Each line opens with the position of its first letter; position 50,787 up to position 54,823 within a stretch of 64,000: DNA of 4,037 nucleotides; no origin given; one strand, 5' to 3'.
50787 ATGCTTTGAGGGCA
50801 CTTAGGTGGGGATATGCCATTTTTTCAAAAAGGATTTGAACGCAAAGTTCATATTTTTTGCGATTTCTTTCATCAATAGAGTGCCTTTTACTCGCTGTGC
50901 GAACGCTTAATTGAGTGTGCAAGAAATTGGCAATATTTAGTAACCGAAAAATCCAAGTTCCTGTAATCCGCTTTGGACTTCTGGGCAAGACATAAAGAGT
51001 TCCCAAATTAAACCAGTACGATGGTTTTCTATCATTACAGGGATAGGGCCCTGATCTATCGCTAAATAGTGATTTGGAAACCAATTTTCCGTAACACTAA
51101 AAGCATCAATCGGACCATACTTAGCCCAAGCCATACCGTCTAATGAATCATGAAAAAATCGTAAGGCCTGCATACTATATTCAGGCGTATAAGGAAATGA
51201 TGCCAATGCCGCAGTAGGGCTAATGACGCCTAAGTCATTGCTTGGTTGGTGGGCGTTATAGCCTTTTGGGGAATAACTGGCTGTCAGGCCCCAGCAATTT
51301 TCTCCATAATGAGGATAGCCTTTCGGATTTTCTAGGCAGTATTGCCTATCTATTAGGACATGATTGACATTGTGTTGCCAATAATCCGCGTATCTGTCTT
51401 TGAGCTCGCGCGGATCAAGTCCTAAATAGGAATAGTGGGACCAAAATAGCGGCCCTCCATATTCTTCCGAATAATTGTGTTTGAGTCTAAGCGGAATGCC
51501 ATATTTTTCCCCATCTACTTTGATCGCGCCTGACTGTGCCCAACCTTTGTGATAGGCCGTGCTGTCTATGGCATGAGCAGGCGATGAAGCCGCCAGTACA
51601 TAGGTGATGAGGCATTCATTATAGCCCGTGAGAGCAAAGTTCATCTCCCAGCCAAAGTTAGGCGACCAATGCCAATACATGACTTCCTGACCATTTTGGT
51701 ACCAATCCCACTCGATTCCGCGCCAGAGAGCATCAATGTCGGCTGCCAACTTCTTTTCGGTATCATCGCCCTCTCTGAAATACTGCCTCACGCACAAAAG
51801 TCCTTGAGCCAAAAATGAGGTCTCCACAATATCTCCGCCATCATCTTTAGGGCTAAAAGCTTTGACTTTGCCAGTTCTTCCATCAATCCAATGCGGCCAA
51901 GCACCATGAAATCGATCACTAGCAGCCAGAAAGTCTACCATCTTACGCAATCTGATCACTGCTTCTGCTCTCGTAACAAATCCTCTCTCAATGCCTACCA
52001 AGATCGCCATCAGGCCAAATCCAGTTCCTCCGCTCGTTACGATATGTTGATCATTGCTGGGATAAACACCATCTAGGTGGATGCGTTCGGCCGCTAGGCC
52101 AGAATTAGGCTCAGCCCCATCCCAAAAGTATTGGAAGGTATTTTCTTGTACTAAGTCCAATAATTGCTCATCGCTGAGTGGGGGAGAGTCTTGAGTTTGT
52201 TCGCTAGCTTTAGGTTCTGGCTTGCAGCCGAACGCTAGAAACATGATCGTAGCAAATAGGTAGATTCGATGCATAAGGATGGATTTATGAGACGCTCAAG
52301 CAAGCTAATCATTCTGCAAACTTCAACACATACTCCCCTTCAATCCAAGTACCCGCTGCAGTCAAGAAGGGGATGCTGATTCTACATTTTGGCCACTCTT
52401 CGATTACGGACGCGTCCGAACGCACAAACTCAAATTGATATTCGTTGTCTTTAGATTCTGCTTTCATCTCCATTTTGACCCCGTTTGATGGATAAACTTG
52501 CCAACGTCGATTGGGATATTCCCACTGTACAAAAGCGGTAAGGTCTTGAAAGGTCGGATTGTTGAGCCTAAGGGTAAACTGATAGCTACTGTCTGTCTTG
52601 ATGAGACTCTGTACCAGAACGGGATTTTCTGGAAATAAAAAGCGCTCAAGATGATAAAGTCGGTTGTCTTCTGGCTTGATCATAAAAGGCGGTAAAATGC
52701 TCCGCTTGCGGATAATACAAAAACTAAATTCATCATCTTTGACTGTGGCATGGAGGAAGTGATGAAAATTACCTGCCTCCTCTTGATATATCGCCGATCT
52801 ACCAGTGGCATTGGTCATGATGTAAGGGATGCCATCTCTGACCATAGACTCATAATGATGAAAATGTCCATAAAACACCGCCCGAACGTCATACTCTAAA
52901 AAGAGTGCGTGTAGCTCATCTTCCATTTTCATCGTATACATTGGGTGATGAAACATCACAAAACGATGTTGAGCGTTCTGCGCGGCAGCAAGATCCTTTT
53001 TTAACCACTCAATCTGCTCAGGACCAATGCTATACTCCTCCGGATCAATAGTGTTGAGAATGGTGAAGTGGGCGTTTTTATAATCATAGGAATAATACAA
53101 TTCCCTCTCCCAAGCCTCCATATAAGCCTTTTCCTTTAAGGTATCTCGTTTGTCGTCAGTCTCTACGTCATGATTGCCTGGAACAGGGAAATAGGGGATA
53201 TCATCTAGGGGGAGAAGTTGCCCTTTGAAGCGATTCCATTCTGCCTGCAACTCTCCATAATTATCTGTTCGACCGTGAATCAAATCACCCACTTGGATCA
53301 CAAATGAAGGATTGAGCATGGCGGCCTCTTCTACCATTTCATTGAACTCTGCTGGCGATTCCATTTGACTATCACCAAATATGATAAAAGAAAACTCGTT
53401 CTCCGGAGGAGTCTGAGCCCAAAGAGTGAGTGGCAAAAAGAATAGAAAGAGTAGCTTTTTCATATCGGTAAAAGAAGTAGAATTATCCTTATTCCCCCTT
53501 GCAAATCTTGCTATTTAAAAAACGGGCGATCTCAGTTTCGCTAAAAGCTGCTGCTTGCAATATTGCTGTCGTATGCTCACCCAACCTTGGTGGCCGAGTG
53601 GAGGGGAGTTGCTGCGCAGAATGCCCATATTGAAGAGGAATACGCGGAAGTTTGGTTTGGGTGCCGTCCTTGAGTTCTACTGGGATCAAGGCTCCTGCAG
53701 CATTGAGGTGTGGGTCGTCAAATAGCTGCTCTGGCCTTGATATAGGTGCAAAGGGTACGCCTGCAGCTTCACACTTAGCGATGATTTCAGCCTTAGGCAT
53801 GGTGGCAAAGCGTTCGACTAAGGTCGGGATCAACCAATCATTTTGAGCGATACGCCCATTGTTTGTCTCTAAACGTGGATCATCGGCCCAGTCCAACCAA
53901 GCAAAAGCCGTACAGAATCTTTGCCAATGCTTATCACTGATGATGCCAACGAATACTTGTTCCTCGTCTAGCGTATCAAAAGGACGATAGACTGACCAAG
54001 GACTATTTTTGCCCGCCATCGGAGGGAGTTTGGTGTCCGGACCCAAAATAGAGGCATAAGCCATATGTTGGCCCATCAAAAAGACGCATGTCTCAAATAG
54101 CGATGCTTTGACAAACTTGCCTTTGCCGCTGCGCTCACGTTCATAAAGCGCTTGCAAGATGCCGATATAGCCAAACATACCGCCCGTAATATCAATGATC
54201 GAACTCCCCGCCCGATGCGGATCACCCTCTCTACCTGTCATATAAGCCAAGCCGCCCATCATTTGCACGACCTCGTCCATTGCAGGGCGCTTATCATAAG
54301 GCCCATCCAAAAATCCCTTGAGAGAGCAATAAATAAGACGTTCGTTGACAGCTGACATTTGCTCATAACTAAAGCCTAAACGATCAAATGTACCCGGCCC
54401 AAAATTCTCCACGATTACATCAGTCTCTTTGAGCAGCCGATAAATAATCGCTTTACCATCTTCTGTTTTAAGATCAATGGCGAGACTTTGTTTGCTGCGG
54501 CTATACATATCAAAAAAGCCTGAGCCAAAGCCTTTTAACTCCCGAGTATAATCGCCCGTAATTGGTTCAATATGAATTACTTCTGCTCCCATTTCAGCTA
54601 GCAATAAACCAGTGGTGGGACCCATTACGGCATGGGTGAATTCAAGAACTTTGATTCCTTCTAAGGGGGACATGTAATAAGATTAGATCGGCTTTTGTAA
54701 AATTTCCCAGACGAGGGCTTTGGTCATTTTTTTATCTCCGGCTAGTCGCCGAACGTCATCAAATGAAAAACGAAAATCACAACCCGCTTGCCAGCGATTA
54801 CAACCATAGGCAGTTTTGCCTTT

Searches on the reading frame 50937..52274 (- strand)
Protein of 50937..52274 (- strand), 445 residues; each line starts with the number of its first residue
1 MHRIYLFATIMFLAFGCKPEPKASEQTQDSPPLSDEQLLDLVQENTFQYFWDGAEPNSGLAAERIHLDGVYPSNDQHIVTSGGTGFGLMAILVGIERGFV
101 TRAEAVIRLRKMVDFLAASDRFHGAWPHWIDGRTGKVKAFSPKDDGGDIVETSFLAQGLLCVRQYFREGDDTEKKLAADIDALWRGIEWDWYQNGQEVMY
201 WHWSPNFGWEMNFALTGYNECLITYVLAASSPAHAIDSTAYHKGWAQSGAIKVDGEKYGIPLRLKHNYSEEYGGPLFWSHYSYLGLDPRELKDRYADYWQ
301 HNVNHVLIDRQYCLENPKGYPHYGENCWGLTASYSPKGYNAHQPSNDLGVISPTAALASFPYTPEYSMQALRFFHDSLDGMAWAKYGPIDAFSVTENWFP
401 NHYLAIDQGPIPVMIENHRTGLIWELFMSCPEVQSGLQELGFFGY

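Call 68: search_protein_families(library=pfam, proteins=[window:50937-52274:-], max_evalue=0.0001)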
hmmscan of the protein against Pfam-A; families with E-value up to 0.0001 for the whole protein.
window:50937-52274:- (445 aa): 1 family
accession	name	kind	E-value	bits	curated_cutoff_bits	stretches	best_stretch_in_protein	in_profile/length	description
PF10091.15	Glycoamylase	-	8.7e-77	258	27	1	212-431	1-221/221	Putative glucoamylase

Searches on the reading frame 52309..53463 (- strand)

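Call 68: search_protein_families(library=pfam, proteins=[window:52309-53463:-], max_evalue=0.0001)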
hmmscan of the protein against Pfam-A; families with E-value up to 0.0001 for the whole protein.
window:52309-53463:- (384 aa): 1 family
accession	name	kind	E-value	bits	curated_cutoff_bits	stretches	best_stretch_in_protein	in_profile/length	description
PF00149.33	Metallophos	-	2.6e-16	61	21.5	1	25-204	2-191/191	Calcineurin-like phosphoesterase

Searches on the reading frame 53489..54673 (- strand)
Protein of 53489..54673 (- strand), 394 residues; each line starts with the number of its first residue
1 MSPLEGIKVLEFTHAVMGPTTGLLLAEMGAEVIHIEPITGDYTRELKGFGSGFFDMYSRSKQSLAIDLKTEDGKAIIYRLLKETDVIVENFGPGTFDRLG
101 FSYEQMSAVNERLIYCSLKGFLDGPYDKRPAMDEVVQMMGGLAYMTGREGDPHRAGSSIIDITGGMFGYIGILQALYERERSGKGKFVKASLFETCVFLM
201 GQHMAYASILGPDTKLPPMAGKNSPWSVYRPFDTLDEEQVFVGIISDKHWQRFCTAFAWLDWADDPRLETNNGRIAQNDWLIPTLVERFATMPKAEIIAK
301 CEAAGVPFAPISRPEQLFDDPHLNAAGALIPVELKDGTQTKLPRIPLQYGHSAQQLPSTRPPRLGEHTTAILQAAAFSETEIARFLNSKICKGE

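Call 68: search_protein_families(library=pfam, proteins=[window:53489-54673:-], max_evalue=0.0001)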
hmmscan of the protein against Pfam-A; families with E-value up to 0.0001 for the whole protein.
window:53489-54673:- (394 aa): 1 family
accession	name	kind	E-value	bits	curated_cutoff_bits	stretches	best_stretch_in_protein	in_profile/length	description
PF02515.22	CoA_transf_3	-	1.6e-106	357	23.3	1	4-368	1-366/366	CoA-transferase family III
